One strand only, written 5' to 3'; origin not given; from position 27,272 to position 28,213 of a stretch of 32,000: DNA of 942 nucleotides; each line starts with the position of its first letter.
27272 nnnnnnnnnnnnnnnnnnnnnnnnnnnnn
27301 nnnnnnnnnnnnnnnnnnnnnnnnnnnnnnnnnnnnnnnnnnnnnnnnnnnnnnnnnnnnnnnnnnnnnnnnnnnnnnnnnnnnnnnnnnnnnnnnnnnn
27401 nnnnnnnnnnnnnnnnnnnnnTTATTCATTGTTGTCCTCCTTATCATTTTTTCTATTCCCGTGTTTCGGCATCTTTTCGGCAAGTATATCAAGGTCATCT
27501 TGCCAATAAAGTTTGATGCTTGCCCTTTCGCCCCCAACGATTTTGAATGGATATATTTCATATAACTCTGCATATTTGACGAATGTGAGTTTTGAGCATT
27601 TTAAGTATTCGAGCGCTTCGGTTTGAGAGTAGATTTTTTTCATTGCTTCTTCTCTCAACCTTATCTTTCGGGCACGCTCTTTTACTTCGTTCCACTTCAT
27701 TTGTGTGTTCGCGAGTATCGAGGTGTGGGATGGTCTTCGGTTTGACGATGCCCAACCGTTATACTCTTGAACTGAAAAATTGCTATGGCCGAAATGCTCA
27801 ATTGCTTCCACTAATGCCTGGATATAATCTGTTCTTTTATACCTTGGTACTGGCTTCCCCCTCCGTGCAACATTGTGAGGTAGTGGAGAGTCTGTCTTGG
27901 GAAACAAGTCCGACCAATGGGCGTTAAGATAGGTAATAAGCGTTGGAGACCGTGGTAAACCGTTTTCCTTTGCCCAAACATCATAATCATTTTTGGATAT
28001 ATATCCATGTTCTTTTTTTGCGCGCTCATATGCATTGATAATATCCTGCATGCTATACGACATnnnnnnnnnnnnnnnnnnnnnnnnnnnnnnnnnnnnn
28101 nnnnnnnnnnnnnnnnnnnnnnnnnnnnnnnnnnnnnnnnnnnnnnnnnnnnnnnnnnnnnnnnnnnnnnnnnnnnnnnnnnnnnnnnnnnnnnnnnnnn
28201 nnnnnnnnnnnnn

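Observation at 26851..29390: Compact, enzyme-free cassette of regulators and membrane peptides at the prophage terminus, a candidate undescribed module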

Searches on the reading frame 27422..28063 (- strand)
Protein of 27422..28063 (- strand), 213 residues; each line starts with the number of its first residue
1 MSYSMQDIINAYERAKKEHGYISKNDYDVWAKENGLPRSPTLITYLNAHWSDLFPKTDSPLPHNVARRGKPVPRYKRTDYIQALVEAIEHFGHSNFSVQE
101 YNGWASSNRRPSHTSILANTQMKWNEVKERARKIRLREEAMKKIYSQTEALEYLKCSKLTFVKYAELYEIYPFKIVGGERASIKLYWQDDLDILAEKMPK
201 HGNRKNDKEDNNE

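Call 4: search_protein_families(library=pfam, max_evalue=0.1, proteins=[window:27422-28063:-])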
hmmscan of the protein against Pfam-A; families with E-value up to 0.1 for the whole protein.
window:27422-28063:- (213 aa): 1 family
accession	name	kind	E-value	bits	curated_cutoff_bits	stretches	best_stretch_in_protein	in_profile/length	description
PF15272.11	BBP1_C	-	0.049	13.8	23.4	1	125-171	25-73/190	Spindle pole body component BBP1, C-terminal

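Call 7: search_protein_families(library=phrogs, max_evalue=0.01, proteins=[window:27422-28063:-])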
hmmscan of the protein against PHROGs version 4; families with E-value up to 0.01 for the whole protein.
window:27422-28063:- (213 aa): 0 families

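Call 8: search_protein_families(library=padloc, max_evalue=0.01, proteins=[window:27422-28063:-])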
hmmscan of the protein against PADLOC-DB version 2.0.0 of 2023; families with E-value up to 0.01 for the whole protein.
window:27422-28063:- (213 aa): 0 families

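Call 9: search_protein_families(library=ncbifam, max_evalue=0.01, proteins=[window:27422-28063:-])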
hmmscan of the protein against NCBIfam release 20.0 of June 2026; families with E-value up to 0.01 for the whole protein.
window:27422-28063:- (213 aa): 0 families

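Call 10: find_encoding_contigs(protein=window:27422-28063:-, flank=10000, max_places=8)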
Protein window:27422-28063:- (213 aa): no gene with exactly this product is on record in the collection.

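Call 11: find_homologous_proteins(query=window:27422-28063:-)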
Query window:27422-28063:- (213 aa): 2 proteins with E <= 0.001 among 89 candidates.
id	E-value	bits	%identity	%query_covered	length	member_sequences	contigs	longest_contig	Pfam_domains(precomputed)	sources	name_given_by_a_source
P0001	1.6e-141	487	100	100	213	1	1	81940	-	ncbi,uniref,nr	ncbi:hypothetical protein E2L07_05840 [Halalkalibacterium halodurans]|uniref:hypothetical protein n=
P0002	3.7e-72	260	56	97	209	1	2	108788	-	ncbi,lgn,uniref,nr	ncbi:hypothetical protein KM908_14045 [Alkalihalobacillus clausii]|uniref:Uncharacterized protein n=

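Call 12: find_encoding_contigs(protein=P0002, flank=10000, max_places=4)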
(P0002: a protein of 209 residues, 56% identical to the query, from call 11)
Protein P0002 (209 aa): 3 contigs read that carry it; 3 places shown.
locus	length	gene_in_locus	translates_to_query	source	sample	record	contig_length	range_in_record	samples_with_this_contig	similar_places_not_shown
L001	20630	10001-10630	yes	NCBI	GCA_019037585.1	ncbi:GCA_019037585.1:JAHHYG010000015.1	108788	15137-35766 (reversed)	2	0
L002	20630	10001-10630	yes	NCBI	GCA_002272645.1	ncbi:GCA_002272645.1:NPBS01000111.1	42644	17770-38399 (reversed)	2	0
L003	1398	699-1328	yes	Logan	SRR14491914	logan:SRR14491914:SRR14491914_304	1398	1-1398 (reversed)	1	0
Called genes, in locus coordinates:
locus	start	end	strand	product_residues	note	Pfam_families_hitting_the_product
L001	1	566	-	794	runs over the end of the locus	PF22763:NrS1-1_pol-like_HBD, PF08706:D5_N, PF19263:DUF5906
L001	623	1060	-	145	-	PF05037:DUF669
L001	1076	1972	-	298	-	PF13479:AAA_24 (weak)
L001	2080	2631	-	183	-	PF07352:Phage_Mu_Gam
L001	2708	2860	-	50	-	PF21847:DUF6906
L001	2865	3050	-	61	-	-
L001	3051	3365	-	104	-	-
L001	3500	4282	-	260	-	PF09669:Phage_pRha, PF03374:ANT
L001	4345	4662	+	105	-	-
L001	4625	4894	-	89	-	-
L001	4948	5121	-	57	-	PF01381:HTH_3 (weak)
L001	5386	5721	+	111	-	PF01381:HTH_3, PF12844:HTH_19 (faint), PF13443:HTH_26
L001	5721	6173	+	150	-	PF06114:Peptidase_M78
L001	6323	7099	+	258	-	-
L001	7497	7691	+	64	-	-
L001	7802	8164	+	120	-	PF08863:YolD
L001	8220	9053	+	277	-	PF01068:DNA_ligase_A_M, PF09414:RNA_ligase (weak)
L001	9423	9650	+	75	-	PF20038:HTH_59 (weak)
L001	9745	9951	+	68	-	-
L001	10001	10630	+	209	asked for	-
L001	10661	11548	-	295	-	PF01510:Amidase_2, PF01471:PG_binding_1 (weak), PF09374:PG_binding_3 (faint), PF01471:PG_binding_1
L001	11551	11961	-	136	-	PF05105:Phage_holin_4_1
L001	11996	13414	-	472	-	PF18994:Prophage_tailD1, PF26674:Prophage_tail_N2, PF06605:Prophage_tail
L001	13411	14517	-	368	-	PF08808:RES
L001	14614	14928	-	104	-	-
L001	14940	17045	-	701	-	PF12708:Pect-lyase_RHGA_epim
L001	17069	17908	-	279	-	PF05709:Sipho_tail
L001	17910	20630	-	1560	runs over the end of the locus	PF10145:PhageMin_Tail, PF01551:Peptidase_M23, PF01464:SLT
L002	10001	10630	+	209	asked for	-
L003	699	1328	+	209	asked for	-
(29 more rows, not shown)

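Call 72: search_protein_families(library=pfam, max_evalue=5, proteins=[window:27422-28063:-, L001:9423-9650:+])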
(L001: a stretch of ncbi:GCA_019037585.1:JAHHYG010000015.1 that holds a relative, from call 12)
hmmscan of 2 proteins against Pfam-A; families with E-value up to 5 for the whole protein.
window:27422-28063:- (213 aa): 1 family
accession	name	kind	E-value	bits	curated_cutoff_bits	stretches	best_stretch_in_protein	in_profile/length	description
PF15272.11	BBP1_C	-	0.049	13.8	23.4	1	125-171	25-73/190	Spindle pole body component BBP1, C-terminal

L001:9423-9650:+ (75 aa): 3 families
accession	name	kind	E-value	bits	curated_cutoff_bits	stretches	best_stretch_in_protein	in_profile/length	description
PF20038.5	HTH_59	-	6.9e-07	29.6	27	1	1-74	1-65/66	Helix-turn-helix domain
PF17443.8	pXO2-72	-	2.6e-05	24.8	25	1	4-60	5-61/62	Uncharacterized protein pXO2-72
PF12728.13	HTH_17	-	2.9e-05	24.7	27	2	36-70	17-47/51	Helix-turn-helix domain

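Call 74: search_solved_structures(query=window:27422-28063:-, max_evalue=10)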
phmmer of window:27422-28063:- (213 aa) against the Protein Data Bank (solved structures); distinct sequences matched with E-value up to 10: 4.
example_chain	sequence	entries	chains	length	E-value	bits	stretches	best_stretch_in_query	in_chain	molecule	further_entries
1elr_A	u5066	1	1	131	0.26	14.1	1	22-103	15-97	TPR2A-DOMAIN OF HOP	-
2nc9_A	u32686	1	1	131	0.28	14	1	22-102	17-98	Stress-induced-phosphoprotein 1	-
3esk_A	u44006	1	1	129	0.29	13.9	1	22-102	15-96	Stress-induced-phosphoprotein 1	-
9jj3_B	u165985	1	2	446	0.8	12.5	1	71-143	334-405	Probable proton-coupled zinc antiporter SLC30A4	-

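Call 100: predict_structure(alignment_id=A7)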
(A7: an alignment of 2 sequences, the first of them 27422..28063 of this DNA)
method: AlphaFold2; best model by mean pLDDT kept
length: 213 residues; sequences in the alignment: 2
mean_pLDDT: 69.6   pTM: 0.43
mean pLDDT of the five models: 69.6, 68.7, 66.1, 64.3, 47.5
residues with pLDDT >= 90: 17; 70-90: 103; 50-70: 53; < 50: 40
segments of 3 or more residues with pLDDT < 50: 49-73, 202-213
pLDDT, mean of each block of 10 residues (from residue 1): 55 59 56 57 50 40 36 60 89 85 84 76 82 85 88 89 90 82 88 82 40 33
secondary structure, 60 per line:
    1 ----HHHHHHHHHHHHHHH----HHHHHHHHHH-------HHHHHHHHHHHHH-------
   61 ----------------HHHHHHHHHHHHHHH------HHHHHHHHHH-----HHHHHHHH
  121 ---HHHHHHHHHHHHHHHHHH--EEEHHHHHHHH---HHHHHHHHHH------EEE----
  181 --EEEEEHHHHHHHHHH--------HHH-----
elements in order: H5-19 H24-33 H41-53 H77-91 H98-107 H113-120 H124-141 E144-146 H147-154 H158-167 E174-176 E183-187 H188-197

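Call 102: fold_search(model_id=the predicted structure, library=pdb)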
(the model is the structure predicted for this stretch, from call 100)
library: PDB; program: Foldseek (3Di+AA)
matches with E <= 10: 380; with E <= 0.001: 0
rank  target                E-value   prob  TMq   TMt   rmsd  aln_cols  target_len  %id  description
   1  6elz_n                7.6e-02  1.00  0.21  0.11   3.8        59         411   20  State E (TAP-Flag-Ytm1 E80A) - Visualizing the assembly pathway of nucleolar pre-60S ribosomes (released 2017-12-27)
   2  5i44_A                2.1e-01  0.97  0.20  0.53   3.6        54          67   11  Structure of RacA-DNA complex; P21 form (released 2016-05-04)
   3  6ama_B                2.4e-01  0.89  0.19  0.54   4.3        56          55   11  Structure of S. coelicolor/S. venezuelae BldC-smeA-ssfA complex to 3.09 Angstrom (released 2018-03-28)
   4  8pv1_CJ               3.4e-01  0.99  0.22  0.12   3.7        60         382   25  Chaetomium thermophilum pre-60S State 6 - pre-5S rotation - L1 intermediate - composite structure (released 2023-11-15)
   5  7nad_n                3.6e-01  0.98  0.21  0.41  15.9        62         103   18  State E2 nucleolar 60S ribosomal biogenesis intermediate - Spb4 local refinement model (released 2022-11-09)
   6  5i44_G                4.3e-01  0.92  0.19  0.52   3.4        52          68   12  Structure of RacA-DNA complex; P21 form (released 2016-05-04)
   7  8i9x_CJ               4.9e-01  0.99  0.23  0.10   3.8        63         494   25  Cryo-EM structure of a Chaetomium thermophilum pre-60S ribosomal subunit - Ytm1-1 (released 2023-05-17)
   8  3hh0_A                4.9e-01  0.92  0.20  0.30   2.6        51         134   20  Crystal structure of a transcriptional regulator, MerR family from Bacillus cereus (released 2009-05-26)
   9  8i9p_CJ               5.5e-01  0.98  0.23  0.13   2.6        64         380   20  Cryo-EM structure of a Chaetomium thermophilum pre-60S ribosomal subunit - State Mak16 (released 2023-05-17)
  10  7dvr                  5.5e-01  0.33  0.17  0.23   5.8        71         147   24  Crystal structure of heme sensor protein PefR from Streptococcus agalactiae in complex with heme (released 2021-09-29)
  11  3ucs_B                5.9e-01  0.97  0.21  0.41   3.1        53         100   17  Crystal structure of the complex between CBPA J-domain and CBPM (released 2013-07-03)
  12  5d90_C                6.2e-01  0.85  0.19  0.29   3.6        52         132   19  Crystal structure of HiNmlR, a MerR family regulator lacking the sensor domain, bound to promoter DNA (released 2016-06-29)
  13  7xn2                  6.6e-01  0.93  0.22  0.30   2.5        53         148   30  Crystal structure of CvkR, a novel MerR-type transcriptional regulator (released 2023-03-08)
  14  5i44_B                6.6e-01  0.85  0.19  0.51   3.5        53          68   11  Structure of RacA-DNA complex; P21 form (released 2016-05-04)
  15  7u0h_n                7.0e-01  0.97  0.22  0.13   3.1        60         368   18  State NE1 nucleolar 60S ribosome biogenesis intermediate - Overall model (released 2022-12-14)
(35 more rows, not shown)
